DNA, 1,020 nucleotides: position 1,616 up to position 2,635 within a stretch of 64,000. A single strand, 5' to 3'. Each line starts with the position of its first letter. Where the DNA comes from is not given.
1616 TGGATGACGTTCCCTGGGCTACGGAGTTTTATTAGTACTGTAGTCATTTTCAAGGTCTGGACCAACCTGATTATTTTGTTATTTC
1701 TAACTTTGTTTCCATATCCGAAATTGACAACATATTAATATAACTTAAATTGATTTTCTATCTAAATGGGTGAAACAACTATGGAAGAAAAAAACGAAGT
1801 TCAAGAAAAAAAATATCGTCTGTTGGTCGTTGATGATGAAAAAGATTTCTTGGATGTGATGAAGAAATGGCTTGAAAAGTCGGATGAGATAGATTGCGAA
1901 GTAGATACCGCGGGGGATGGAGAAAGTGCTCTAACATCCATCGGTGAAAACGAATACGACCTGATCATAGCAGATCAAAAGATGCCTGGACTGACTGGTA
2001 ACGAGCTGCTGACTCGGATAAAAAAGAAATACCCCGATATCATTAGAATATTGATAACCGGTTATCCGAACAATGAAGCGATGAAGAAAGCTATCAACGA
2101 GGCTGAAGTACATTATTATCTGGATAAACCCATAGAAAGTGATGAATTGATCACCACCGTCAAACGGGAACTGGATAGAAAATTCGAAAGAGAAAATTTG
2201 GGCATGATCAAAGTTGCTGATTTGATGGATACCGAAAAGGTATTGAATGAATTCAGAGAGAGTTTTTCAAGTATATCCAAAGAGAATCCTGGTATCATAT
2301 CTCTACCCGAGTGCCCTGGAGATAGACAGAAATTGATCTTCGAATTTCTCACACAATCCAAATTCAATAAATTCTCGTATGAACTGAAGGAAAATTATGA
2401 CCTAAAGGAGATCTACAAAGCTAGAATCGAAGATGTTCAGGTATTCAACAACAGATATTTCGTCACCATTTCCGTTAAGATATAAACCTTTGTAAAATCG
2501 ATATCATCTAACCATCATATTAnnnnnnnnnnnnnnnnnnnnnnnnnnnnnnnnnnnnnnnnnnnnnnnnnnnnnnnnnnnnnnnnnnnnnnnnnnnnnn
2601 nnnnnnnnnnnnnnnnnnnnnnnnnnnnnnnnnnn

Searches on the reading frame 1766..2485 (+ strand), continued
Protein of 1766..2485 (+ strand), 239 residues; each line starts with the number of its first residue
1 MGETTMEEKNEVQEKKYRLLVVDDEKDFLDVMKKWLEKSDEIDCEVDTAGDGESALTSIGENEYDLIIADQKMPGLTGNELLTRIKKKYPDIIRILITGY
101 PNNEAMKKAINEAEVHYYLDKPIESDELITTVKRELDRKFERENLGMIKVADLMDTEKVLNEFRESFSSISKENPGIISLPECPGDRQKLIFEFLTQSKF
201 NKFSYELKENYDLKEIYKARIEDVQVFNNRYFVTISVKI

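Call 70: find_encoding_contigs(protein=P0125, flank=5000, max_places=1)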
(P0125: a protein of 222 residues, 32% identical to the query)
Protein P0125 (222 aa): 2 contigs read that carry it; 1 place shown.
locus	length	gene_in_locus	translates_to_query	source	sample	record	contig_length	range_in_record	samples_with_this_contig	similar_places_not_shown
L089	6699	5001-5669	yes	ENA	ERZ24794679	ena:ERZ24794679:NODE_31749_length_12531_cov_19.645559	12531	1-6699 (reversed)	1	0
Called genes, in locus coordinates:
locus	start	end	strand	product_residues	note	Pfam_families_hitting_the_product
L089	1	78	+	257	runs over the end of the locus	PF01015:Ribosomal_S3Ae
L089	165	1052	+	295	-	PF00557:Peptidase_M24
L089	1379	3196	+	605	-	PF01637:ATPase_2, PF13191:AAA_16, PF13401:AAA_22 (weak), PF20720:nSTAND3 (faint), PF13173:AAA_14 (faint)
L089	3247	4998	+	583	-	PF00989:PAS, PF13188:PAS_8, PF08448:PAS_4, PF13426:PAS_9, PF00512:HisKA, PF02518:HATPase_c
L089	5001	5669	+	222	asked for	PF00072:Response_reg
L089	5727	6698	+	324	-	?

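Call 71: find_encoding_contigs(protein=P0115, flank=5000, max_places=1)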
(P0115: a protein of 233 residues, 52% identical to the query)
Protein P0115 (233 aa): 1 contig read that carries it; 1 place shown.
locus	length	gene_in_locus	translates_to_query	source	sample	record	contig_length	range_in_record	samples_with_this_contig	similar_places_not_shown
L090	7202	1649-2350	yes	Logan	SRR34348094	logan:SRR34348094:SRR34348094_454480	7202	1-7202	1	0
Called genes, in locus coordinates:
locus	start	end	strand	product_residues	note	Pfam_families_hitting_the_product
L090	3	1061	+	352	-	?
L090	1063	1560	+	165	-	PF00072:Response_reg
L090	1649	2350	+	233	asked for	PF00072:Response_reg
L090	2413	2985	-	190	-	PF14512:TM1586_NiRdase (faint), PF00881:Nitroreductase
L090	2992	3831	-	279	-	PF02775:TPP_enzyme_C, PF12367:PFO_beta_C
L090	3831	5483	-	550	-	PF01558:POR, PF01855:POR_N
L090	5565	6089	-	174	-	PF00210:Ferritin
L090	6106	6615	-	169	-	PF02915:Rubrerythrin, PF21349:RUBY_RBDX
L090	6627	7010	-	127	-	PF06397:Desulfoferrod_N, PF01880:Desulfoferrodox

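Call 83: find_encoding_contigs(protein=P0110, flank=3000, max_places=2)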
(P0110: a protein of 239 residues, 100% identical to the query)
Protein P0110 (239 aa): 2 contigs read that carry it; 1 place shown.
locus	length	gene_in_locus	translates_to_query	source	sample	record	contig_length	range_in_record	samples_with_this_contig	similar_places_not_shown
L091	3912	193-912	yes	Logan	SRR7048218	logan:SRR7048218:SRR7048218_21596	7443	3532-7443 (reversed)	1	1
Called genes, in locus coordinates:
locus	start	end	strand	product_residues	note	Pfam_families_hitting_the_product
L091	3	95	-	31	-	?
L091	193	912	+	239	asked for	PF00072:Response_reg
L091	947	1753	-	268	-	PF00025:Arf (weak), PF00071:Ras, PF08477:Roc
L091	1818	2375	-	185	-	PF14512:TM1586_NiRdase (faint), PF00881:Nitroreductase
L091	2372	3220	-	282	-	PF02775:TPP_enzyme_C, PF12367:PFO_beta_C (weak)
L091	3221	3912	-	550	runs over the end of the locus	PF01558:POR, PF01855:POR_N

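Call 87: search_protein_families(library=pfam, proteins=[L090:3-1061:+, L090:1063-1560:+, L089:5727-6698:+], max_evalue=0.001)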
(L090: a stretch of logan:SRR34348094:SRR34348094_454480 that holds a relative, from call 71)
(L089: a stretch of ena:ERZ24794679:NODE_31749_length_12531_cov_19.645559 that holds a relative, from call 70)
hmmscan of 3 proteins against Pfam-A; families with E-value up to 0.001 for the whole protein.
L090:3-1061:+ (352 aa): 3 families
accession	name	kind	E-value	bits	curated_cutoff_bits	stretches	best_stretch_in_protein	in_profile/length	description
PF02518.31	HATPase_c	-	1.5e-25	90.2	26.4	1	238-347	3-110/111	Histidine kinase-, DNA gyrase B-, and HSP90-like ATPase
PF00512.31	HisKA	-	1.6e-16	60.6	26.9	1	128-192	3-64/66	His Kinase A (phospho-acceptor) domain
PF13185.12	GAF_2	-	2.3e-08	34.8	28.6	1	9-94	44-136/136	GAF domain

L090:1063-1560:+ (165 aa): 1 family
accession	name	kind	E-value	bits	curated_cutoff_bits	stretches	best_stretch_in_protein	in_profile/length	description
PF00072.30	Response_reg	-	7.4e-21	74.8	30.2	1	11-136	1-109/111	Response regulator receiver domain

L089:5727-6698:+ (324 aa): 2 families
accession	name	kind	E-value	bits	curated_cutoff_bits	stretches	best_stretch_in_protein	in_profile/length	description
PF13715.12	CarbopepD_reg_2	-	2.5e-08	34.3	32.2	1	166-229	10-72/88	CarboxypepD_reg-like domain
PF13620.12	CarboxypepD_reg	-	5.5e-06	27.1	32.3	1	169-219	13-67/82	Carboxypeptidase regulatory-like domain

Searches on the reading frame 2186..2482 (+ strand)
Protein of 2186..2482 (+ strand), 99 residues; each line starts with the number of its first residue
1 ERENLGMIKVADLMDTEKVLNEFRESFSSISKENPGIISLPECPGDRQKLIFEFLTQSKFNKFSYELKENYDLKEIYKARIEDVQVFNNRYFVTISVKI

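Call 24: search_solved_structures(query=A2, max_evalue=10)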
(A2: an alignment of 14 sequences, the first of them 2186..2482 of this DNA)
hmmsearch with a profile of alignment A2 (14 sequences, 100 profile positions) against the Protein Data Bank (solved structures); distinct sequences matched with E-value up to 10: 6.
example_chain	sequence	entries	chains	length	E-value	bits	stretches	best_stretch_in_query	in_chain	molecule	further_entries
6vrb_A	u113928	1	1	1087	0.027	18.2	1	7-73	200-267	CRISPR-associated endoribonuclease Cas13a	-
7wu7_4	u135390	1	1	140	0.35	14.7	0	46-86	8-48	Prefoldin subunit 4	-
5u35_A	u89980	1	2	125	0.36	14.6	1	15-97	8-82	De novo NTF2 with large cavity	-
5tph_A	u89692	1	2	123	0.39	14.5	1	15-97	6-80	de novo NTF2 homodimer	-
2d5k_A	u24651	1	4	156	0.96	13.3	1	7-58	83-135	Dps family protein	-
6to3_AAA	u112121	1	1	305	1.4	12.8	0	33-67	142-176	Glutathione transferase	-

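Call 31: predict_structure(alignment_id=A2)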
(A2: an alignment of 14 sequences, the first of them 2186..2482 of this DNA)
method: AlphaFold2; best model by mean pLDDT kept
length: 99 residues; sequences in the alignment: 14
mean_pLDDT: 66.8   pTM: 0.57
mean pLDDT of the five models: 66.8, 66.5, 63.6, 63.1, 58.8
residues with pLDDT >= 90: 0; 70-90: 51; 50-70: 33; < 50: 15
segments of 3 or more residues with pLDDT < 50: 1-14
pLDDT, mean of each block of 10 residues (from residue 1): 31 52 65 56 64 80 83 77 82 79
secondary structure, 60 per line:
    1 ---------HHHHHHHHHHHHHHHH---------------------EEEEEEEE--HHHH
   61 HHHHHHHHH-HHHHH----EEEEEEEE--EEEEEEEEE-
elements in order: H10-25 E47-54 H57-69 H71-75 E80-87 E90-98

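Call 47: find_homologous_proteins(query=A2, max_evalue=0.01)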
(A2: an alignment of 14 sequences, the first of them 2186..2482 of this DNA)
Query A2 (14 sequences) (99 aa, profile of the alignment): 2 proteins with E <= 0.01 among 593 candidates.
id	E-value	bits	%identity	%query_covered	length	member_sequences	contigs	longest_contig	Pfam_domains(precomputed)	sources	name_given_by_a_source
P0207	8.6e-14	70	32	98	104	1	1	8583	-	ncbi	ncbi:MAG: hypothetical protein V1726_00025, partial [Methanobacteriota archaeon]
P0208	3.0e-11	61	26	51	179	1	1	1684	PF00072.31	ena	-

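Call 78: search_protein_families(library=pfam, alignment_id=A2, max_evalue=10)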
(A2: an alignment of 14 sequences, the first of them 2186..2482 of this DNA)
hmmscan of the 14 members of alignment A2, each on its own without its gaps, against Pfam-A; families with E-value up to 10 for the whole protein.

A. member 1, window:2186-2482:+ (99 aa): 0 families

B. families by the number of members that match (of 14 scanned): 14 families
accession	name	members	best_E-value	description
PF10390.15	ELL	1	0.0061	RNA polymerase II elongation factor ELL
PF14943.11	MRP-S26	1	0.012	Mitochondrial ribosome subunit S26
PF03930.20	Flp_N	1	0.013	Recombinase Flp protein N-terminus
PF07876.18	Dabb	1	0.023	Stress responsive A/B Barrel Domain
PF06531.16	DUF1108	1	0.028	Protein of unknown function (DUF1108)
PF22096.1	TagH_C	1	0.035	Teichoic acid transporter subunit TagH C-terminal domain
PF11016.13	DUF2854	1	0.037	Protein of unknown function (DUF2854)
PF25424.1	PH_35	1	0.05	Fungal deubiquitinating enzyme PH domain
PF00287.24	Na_K-ATPase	1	0.085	Sodium / potassium ATPase beta chain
PF00511.22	PPV_E2_C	1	0.094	E2 (early) protein, C terminal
PF14823.11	Sirohm_synth_C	1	0.12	Sirohaem biosynthesis protein C-terminal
PF17618.7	SL4P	1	0.13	Uncharacterized Strongylid L4 protein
PF16453.11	IQ_SEC7_PH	1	0.13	PH domain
PF24647.1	Phage_blade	1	0.66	Phage blade protein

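Call 82: fold_search(model_id=the predicted structure, library=pdb)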
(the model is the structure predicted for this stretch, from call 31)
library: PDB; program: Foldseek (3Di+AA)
matches with E <= 10: 1585; with E <= 0.001: 1
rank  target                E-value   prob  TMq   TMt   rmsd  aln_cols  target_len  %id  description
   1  5hl8_A                4.8e-04  1.00  0.52  0.61   3.6        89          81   15  1.93 Angstrom resolution crystal structure of a pullulanase-specific type II secretion system integral cytoplasmic mem (released 2016-01-27)
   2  3nvr_B                7.6e-03  0.99  0.46  0.29   5.2        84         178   13  Modulating Heme Redox Potential Through Protein-Induced Porphyrin Distortion (released 2010-09-08)
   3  3lah_A                9.2e-03  0.97  0.45  0.27   7.9        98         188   14  Structural insights into the molecular mechanism of H-NOX activation (released 2010-03-16)
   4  3iqb                  1.7e-02  0.94  0.44  0.26   8.5        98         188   15  Tt I75F/L144F H-NOX (released 2010-01-19)
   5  1u55_B                1.9e-02  0.95  0.46  0.29   5.9        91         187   11  Crystal structure of an oxygen binding H-NOX domain related to soluble guanylate cyclases (oxygen complex) (released 2004-08-31)
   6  9dcz_D                2.0e-02  0.94  0.38  0.32   3.9        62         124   16  Designed allosteric facilitated dissociation switch AS1 in complex state TH with methylated lysines, crystal #1 (released 2025-08-20)
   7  1u56_B                2.0e-02  0.93  0.44  0.27   7.7        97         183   14  Crystal structure of an oxygen binding H-NOX domain related to soluble guanylate cyclases (Water-ligated, ferric form) (released 2004-08-31)
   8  3sj5_A                2.0e-02  0.93  0.44  0.26   8.2        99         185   14  I5F Mutant Structure of T. Tengcongensis H-NOX (released 2011-07-20)
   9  8uch                  2.2e-02  0.87  0.40  0.12  12.9        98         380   14  Thermophilic RNA Ligase from Palaeococcus pacificus K92A + ATP (released 2024-02-21)
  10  6ghu_A                2.3e-02  0.99  0.47  0.56   5.1        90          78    7  Crystal structure of the periplasmic domain of XcpY, oP crystal form. (released 2018-11-21)
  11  3lai_C                2.3e-02  0.97  0.48  0.29   6.5        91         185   13  Structural insights into the molecular mechanism of H-NOX activation (released 2010-03-16)
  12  1xbn                  2.3e-02  0.96  0.46  0.27   7.8        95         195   13  Crystal structure of a bacterial nitric oxide sensor: an ortholog of mammalian soluble guanylate cyclase heme domain (released 2004-09-07)
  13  3eee_A                2.3e-02  0.91  0.44  0.27   7.6        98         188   14  Probing the function of heme distortion in the H-NOX family (released 2008-11-25)
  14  9dd4_A                2.6e-02  0.95  0.39  0.33   3.8        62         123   18  Crystal Structure of Designed facilitated dissociation target LHD101An1: LHD101A with an N-terminal extension (released 2025-08-20)
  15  8uce_B                2.6e-02  0.84  0.38  0.12  14.3        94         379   12  Thermophilic RNA Ligase from Palaeococcus pacificus + AMP (released 2024-02-21)
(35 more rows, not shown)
